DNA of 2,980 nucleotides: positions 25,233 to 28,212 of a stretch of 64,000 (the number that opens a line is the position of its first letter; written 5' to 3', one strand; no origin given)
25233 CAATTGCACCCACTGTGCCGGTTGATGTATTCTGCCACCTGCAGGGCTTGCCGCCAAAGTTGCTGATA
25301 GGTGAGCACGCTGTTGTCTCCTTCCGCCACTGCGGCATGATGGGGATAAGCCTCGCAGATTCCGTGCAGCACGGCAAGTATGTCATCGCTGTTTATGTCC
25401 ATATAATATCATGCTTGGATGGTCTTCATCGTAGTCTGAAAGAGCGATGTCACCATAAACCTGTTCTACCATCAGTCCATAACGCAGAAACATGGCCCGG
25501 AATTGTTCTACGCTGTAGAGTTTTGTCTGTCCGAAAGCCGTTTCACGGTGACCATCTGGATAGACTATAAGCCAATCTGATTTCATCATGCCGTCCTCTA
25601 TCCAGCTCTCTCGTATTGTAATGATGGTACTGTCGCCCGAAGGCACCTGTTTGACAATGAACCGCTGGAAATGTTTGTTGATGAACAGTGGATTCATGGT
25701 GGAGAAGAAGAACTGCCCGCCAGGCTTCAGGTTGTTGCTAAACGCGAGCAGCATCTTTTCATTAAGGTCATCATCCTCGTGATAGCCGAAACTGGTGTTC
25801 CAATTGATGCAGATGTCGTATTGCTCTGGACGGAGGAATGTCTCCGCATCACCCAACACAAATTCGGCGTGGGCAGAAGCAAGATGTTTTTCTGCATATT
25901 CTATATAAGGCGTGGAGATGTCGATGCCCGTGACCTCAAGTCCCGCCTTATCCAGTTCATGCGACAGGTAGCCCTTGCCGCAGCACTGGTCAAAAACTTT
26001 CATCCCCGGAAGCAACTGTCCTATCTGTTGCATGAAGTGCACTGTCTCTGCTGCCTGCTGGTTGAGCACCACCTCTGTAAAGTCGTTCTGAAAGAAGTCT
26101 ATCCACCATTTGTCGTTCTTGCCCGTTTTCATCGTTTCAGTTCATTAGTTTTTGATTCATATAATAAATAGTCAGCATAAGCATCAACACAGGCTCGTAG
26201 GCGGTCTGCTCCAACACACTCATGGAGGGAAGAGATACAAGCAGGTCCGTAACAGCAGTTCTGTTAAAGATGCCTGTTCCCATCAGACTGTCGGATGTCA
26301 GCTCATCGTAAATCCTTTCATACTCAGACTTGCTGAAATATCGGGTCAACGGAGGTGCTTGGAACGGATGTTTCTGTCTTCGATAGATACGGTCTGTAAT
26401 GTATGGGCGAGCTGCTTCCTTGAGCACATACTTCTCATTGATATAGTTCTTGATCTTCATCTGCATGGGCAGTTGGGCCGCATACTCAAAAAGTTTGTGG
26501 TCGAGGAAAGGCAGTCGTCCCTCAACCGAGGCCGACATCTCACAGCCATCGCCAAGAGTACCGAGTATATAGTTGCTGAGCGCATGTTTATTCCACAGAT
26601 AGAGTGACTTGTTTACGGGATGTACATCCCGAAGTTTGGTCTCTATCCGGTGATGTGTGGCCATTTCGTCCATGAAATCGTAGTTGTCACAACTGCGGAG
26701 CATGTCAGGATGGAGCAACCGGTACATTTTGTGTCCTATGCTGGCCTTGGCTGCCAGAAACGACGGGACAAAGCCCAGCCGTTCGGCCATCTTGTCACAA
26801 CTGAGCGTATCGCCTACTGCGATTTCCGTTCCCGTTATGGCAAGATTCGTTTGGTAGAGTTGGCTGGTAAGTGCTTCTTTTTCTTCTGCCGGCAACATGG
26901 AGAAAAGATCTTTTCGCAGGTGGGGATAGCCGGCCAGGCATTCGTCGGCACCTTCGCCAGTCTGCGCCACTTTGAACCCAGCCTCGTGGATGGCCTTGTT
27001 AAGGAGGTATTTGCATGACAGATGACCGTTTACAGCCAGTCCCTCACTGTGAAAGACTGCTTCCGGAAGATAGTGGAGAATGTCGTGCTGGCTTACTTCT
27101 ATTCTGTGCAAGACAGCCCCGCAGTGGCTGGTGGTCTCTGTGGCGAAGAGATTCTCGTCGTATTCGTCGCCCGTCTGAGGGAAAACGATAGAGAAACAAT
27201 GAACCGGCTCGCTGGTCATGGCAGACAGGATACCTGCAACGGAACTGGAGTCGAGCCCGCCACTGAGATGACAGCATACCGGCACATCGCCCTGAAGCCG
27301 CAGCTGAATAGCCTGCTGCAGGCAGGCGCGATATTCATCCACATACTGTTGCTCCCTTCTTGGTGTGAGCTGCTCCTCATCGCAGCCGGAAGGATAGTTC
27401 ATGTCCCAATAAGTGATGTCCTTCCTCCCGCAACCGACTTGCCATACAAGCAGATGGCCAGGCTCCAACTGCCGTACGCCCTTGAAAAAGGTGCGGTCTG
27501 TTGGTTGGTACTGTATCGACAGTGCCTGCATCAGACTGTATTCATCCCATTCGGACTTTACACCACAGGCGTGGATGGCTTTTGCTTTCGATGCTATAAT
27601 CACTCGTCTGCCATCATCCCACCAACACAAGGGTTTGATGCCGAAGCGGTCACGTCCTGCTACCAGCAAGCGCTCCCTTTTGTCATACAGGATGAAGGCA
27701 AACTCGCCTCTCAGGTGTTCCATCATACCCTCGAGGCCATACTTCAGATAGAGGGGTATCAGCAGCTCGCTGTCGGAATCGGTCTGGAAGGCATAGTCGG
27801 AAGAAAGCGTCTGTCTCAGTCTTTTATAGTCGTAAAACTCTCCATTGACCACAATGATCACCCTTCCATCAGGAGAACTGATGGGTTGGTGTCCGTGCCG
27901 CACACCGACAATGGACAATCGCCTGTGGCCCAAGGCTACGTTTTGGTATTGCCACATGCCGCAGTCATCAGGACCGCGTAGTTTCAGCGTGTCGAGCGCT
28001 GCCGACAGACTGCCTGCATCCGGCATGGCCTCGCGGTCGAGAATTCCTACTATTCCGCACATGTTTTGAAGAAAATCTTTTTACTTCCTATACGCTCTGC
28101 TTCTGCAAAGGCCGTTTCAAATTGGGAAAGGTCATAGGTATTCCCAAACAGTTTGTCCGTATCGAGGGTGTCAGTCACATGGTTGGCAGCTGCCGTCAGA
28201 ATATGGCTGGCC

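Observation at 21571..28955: AT-rich five-gene operon encoding an orphan NRPS-like (A-T-R) biosynthetic cluster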

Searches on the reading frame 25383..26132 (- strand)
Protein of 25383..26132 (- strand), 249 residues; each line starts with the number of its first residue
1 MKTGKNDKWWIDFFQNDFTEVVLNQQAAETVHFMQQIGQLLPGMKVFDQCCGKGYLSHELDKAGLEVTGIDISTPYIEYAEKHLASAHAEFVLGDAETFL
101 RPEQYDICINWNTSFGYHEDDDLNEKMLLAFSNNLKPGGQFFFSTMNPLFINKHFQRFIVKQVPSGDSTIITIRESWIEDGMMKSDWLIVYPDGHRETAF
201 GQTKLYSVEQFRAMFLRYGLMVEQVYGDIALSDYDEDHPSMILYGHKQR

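Call 5: search_protein_families(library=pfam, proteins=[window:25383-26132:-])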
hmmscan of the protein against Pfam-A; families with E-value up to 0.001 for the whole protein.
window:25383-26132:- (249 aa): 9 families
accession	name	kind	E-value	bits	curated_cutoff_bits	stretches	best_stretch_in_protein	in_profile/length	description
PF13649.12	Methyltransf_25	-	8.2e-15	55.7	27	1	46-139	1-97/97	Methyltransferase domain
PF13847.12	Methyltransf_31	-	6.6e-12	45.8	27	1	42-151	3-114/145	Methyltransferase domain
PF08241.18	Methyltransf_11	-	5e-10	40.3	21.2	1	50-143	4-95/95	Methyltransferase domain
PF13489.12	Methyltransf_23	-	1.7e-08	34.8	27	1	28-224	10-163/164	Methyltransferase domain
PF08242.18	Methyltransf_12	-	3e-06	28.3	30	1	51-141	5-98/98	Methyltransferase domain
PF05175.20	MTS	-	9.9e-06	25.7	23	1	42-147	31-142/170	Methyltransferase small domain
PF01209.24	Ubie_methyltran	-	2.3e-05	24.3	20.1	1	33-164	38-175/233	ubiE/COQ5 methyltransferase family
PF03291.22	mRNA_G-N7_MeTrfase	-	9.9e-05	22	26.6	1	33-157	52-194/315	mRNA (guanine-N(7))-methyltransferase domain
PF13679.12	Methyltransf_32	-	0.00025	21.5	27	1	34-85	17-74/143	Methyltransferase domain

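Call 6: search_protein_families(library=ncbifam, proteins=[window:25383-26132:-])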
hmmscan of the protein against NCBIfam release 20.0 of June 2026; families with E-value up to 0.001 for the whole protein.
window:25383-26132:- (249 aa): 18 families
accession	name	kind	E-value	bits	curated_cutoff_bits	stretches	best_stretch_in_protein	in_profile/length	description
TIGR01983.1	UbiG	equivalog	8.3e-14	51.4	102.95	1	27-151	45-159/228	bifunctional 2-polyprenyl-6-hydroxyphenol methylase/3-demethylubiquinol 3-O-methyltransferase UbiG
TIGR02021.1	BchM-ChlM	equivalog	1.2e-11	44.5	158.9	1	30-190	41-201/218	magnesium protoporphyrin IX methyltransferase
TIGR02072.1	BioC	equivalog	5e-09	36.3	184.95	1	31-147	24-136/244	malonyl-ACP O-methyltransferase BioC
NF041820.1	daptide_MTase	equivalog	1.1e-08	34.8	175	1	22-182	18-180/243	daptide-type RiPP biosynthesis methyltransferase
NF043040.1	corrin_prot_MT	hypoth_equivalog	3.3e-07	30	180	1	39-109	40-115/216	corrinoid protein-associated methyltransferase CpaM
NF045825.1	FAmtase_mtf2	equivalog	6.6e-07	28.8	400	1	41-146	57-161/248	fatty-acid O-methyltransferase Mtf2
TIGR01934.1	MenG_MenH_UbiE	subfamily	7.9e-07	28.6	158.35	1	34-142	32-140/223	ubiquinone/menaquinone biosynthesis methyltransferase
NF007610.0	PRK10258.1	equivalog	2.7e-06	26.9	342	1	23-146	26-141/251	malonyl-ACP O-methyltransferase BioC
NF045823.1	PthPhpthDimycoMt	equivalog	1.8e-05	24.1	300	1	41-146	65-169/256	phthiotriol/phenolphthiotriol dimycocerosates methyltransferase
NF047649.1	MTase_UXPK_star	exception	3.1e-05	23.1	460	1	17-146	54-184/283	methyltransferase/UXPK-star double selenoprotein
NF008686.0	PRK11705.1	equivalog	3.9e-05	22.9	400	1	31-158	156-280/383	cyclopropane fatty acyl phospholipid synthase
NF001244.0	PRK00216.1-5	equivalog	7.7e-05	22.1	216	1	42-105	48-118/236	bifunctional demethylmenaquinone methyltransferase/2-methoxy-6-polyprenyl-1,4-benzoquinol methylase UbiE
NF045667.1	MTase_DVU1556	equivalog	0.00025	20.6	155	1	37-106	17-86/213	DVU_1556 family methyltransferase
TIGR04345.1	ovoA_Cterm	equivalog_domain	0.00026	20.6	170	1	25-93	24-92/242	putative 4-mercaptohistidine N1-methyltransferase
NF001241.0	PRK00216.1-2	equivalog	0.00029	20.5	327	1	35-169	44-176/231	demethylmenaquinone methyltransferase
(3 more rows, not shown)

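Call 79: search_protein_families(library=padloc, proteins=[window:25383-26132:-], max_evalue=0.001)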
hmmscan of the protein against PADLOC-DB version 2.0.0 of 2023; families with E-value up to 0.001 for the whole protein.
window:25383-26132:- (249 aa): 2 families
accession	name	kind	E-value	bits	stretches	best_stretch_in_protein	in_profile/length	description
PDLC04134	mad2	-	5e-20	69.8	1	29-245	278-443/492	mads_2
PDLC02655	DrmMII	-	5.3e-05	20.7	1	44-74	1-31/323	DrmMII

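Call 80: search_protein_families(library=phrogs, proteins=[window:25383-26132:-], max_evalue=0.00001)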
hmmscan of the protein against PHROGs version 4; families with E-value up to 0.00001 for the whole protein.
window:25383-26132:- (249 aa): 2 families
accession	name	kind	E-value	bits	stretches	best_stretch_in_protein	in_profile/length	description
phrog_4752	-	other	2.2e-06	28.1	1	42-153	51-168/241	tRNA methyltransferase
phrog_28702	-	unknown function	5.8e-06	27.3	1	25-183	24-176/247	-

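Call 84: search_solved_structures(query=window:25383-26132:-, max_evalue=0.01)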
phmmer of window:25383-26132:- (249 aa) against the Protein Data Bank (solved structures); distinct sequences matched with E-value up to 0.01: 34.
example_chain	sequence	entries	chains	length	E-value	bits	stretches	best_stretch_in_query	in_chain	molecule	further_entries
9ri2_A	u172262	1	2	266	1.2e-13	54.6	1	41-243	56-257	Methyltransferase, putative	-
7wzg_A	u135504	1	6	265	8.2e-10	42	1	40-237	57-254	Cypemycin N-terminal methyltransferase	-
9rfr_A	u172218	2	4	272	1.1e-07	35.1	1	40-152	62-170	Ubiquinone biosynthesis O-methyltransferase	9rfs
5jdz_A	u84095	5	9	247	1.6e-07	34.5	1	16-150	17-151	Methyl transferase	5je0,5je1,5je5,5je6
5je3_A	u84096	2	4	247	1.6e-07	34.5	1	16-150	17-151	Methyl transferase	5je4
5jdy_A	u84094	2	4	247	1.7e-07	34.5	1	16-150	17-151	Methyl transferase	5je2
1ve3_A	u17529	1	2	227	3e-07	33.6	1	44-146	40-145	hypothetical protein PH0226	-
4kdr_A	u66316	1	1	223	8.5e-07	32.1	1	35-154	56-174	3-demethylubiquinone-9 3-methyltransferase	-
5dpm_A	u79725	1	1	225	8.7e-07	32.1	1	35-154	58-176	Ubiquinone biosynthesis O-methyltransferase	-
1wzn_A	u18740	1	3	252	1.3e-06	31.6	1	44-170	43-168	SAM-dependent methyltransferase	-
4kdc_A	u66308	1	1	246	1.6e-06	31.2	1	35-148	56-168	3-demethylubiquinone-9 3-methyltransferase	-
8rdl_A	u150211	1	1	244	3.6e-06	30.1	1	28-142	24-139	ToxA protein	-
9icz_A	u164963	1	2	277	6.8e-06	29.2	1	40-158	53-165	S-adenosylmethionine (SAM)-dependent methyltransferase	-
6uak_A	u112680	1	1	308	3.2e-05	27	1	8-141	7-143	SAM dependent methyltransferase LahSB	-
5wp4_A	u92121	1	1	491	9.2e-05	25.5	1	30-145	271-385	Phosphoethanolamine N-methyltransferase 1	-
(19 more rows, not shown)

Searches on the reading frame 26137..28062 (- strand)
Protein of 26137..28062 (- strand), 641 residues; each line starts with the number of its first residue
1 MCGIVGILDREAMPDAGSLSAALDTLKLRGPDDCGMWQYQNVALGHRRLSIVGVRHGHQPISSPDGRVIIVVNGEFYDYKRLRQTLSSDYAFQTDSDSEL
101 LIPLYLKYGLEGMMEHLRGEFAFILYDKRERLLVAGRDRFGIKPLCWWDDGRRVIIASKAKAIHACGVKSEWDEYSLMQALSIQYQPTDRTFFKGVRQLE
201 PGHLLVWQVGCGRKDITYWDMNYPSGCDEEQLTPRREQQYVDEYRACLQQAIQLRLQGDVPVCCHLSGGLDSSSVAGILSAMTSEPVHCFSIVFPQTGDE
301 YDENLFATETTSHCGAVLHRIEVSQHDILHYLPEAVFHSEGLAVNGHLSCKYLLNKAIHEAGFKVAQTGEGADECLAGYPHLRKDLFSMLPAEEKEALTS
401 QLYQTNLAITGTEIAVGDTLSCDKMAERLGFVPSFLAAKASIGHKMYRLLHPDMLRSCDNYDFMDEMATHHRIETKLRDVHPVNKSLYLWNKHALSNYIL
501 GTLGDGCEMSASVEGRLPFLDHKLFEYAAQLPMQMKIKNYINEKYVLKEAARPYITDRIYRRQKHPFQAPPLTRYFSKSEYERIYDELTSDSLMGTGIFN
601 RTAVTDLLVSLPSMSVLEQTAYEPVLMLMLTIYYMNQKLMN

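Call 5: search_protein_families(library=pfam, proteins=[window:26137-28062:-])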
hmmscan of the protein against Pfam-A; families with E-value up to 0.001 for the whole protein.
window:26137-28062:- (641 aa): 4 families
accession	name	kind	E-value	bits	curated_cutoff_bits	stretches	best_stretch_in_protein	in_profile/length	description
PF00733.27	Asn_synthase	-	7.5e-69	233.5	21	1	244-613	2-333/354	Asparagine synthase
PF13537.11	GATase_7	-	3e-37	127.8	25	1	46-164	1-122/123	Glutamine amidotransferase domain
PF13522.11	GATase_6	-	4.4e-34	117.8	27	1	31-158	1-129/130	Glutamine amidotransferase domain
PF12481.13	DUF3700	-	0.00011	22.2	27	1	109-167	121-181/228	Aluminium induced protein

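Call 6: search_protein_families(library=ncbifam, proteins=[window:26137-28062:-])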
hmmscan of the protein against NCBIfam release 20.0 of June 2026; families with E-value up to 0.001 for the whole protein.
window:26137-28062:- (641 aa): 9 families
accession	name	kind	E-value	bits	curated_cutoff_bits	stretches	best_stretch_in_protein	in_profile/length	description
TIGR01536.1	asn_synth_AEB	equivalog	2.1e-121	406.5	267.1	1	2-567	1-517/517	asparagine synthase (glutamine-hydrolyzing)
TIGR03108.1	eps_aminotran_1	hypoth_equivalog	4.6e-94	316.3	816.9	1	1-608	1-601/628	XrtA/PEP-CTERM system amidotransferase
TIGR03104.1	trio_amidotrans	equivalog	4.8e-90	302.5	570.1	2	1-380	1-381/589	N-acetylglutaminylglutamine amidotransferase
NF006949.0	PRK09431.1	equivalog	1.1e-78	265.2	499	3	1-165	1-167/554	asparagine synthase B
NF033535.1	lass_lactam_cya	exception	2.7e-58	198.1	525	1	1-377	1-377/668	lasso peptide isopeptide bond-forming cyclase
NF033561.1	macrolact_Ik_Al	subfamily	4.8e-13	48.6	300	1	153-320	113-272/561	albusnodin/ikarugamycin family macrolactam cyclase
TIGR01134.1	purF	equivalog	2.9e-10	40.1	350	1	40-166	64-201/432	amidophosphoribosyltransferase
NF001484.0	PRK00331.1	subfamily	4.4e-08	32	381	1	41-163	66-198/601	isomerizing glutamine--fructose-6-phosphate transaminase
TIGR01135.1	glmS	equivalog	6.7e-06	24.9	418.05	1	41-138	65-175/607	glutamine--fructose-6-phosphate transaminase (isomerizing)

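Call 20: search_solved_structures(query=window:26137-28062:-, max_evalue=0.001)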
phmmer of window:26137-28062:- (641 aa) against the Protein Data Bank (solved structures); distinct sequences matched with E-value up to 0.001: 6.
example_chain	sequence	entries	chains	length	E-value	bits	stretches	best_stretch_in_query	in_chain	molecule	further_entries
7ylz_A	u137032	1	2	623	3.8e-44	154.3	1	1-380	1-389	hydroxyamidotransferase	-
1ct9_A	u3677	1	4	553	7.7e-42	146.7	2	25-169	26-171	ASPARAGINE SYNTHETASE B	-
6gq3_A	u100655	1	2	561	1.8e-31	112.4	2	2-163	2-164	Asparagine synthetase [glutamine-hydrolyzing]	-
8sue_A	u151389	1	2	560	3.6e-31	111.4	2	26-163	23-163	Asparagine synthetase [glutamine-hydrolyzing]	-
9b6c_A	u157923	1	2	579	2.1e-30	108.9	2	26-163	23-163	Asparagine synthetase [glutamine-hydrolyzing]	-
1jgt_A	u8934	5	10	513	4.4e-05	25.3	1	70-379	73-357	BETA-LACTAM SYNTHETASE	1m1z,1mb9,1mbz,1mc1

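Call 79: search_protein_families(library=padloc, proteins=[window:26137-28062:-], max_evalue=0.001)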
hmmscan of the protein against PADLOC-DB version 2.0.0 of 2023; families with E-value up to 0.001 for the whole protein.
window:26137-28062:- (641 aa): 0 families

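Call 80: search_protein_families(library=phrogs, proteins=[window:26137-28062:-], max_evalue=0.00001)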
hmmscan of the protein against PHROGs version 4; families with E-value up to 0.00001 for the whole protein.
window:26137-28062:- (641 aa): 2 families
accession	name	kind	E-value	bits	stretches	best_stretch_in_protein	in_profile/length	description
phrog_16728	-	unknown function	2.4e-106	357.8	1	1-608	1-550/579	-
phrog_26846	-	unknown function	1.1e-06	28.5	0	41-172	66-221/502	-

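Call 81: search_dna_similar(query=window:26137-28062:-, collection=phages, mode=protein, max_rows=20)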
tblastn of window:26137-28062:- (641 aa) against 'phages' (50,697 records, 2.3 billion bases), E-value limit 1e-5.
Records with a match: 16; places in all: 16; records where one place covers at least 80% of the query: 6.
Best place of each record, by identity: <60% 16.
By first word of the organism name: Listeria 6; Bacteriophage 4; Streptomyces 2; Synechococcus 2; Pseudomonas 1; Microcystis 1.
By host as written in the record: Listeria monocytogenes 6; - 4; Streptomyces scabiei RL-34 2; Synechococcus sp. WH 7803 2; Pseudomonas aeruginosa 1; Microcystis sp. SG03 1.
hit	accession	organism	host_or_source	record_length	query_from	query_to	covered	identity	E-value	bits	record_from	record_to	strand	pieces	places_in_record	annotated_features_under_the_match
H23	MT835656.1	Bacteriophage sp.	human fecal samples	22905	1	608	95%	28.1%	1e-42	171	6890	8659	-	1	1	record has no annotation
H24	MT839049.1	Bacteriophage sp.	human fecal samples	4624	1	570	89%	28.7%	2e-45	179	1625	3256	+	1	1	record has no annotation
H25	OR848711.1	Listeria phage LM 4-14-1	Listeria monocytogenes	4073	1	570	89%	28.5%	2e-46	182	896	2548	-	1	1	record has no annotation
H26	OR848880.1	Listeria phage LM 4-14-1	Listeria monocytogenes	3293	58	580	82%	28.4%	7e-54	204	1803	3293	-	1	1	record has no annotation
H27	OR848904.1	Listeria phage LM 4-14-1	Listeria monocytogenes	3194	91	608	81%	28.0%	6e-47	183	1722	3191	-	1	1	record has no annotation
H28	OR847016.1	Listeria phage LM 4-11-1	Listeria monocytogenes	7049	91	608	81%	28.0%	1e-46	183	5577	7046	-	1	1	record has no annotation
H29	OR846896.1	Listeria phage LM 4-11-1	Listeria monocytogenes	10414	91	580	76%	27.7%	7e-46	181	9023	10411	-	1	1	record has no annotation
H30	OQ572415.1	Pseudomonas phage Y15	Pseudomonas aeruginosa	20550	1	379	59%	32.6%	7e-38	157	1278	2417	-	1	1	record has no annotation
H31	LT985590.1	Bacteriophage sp.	-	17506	1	379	59%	32.6%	2e-46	183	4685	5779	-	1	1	record has no annotation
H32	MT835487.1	Bacteriophage sp.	human fecal samples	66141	1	388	61%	28.2%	7e-26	119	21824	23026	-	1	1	record has no annotation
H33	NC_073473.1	Streptomyces phage TurkishDelight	Streptomyces scabiei RL-34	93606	1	379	59%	28.3%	4e-19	98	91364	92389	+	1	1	124: glutamine amidotransferase domain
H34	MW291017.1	Streptomyces phage TurkishDelight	Streptomyces scabiei RL-34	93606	1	379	59%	28.3%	4e-19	98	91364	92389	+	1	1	124: glutamine amidotransferase domain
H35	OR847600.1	Listeria phage LM 4-11-1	Listeria monocytogenes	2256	1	294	46%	34.2%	5e-39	158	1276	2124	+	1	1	record has no annotation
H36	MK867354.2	Synechococcus phage S-SCSM1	Synechococcus sp. WH 7803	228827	26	170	23%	32.4%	5e-12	76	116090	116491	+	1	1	asparagine synthase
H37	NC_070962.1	Synechococcus phage S-SCSM1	Synechococcus sp. WH 7803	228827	26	170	23%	32.4%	5e-12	76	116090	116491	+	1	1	asparagine synthase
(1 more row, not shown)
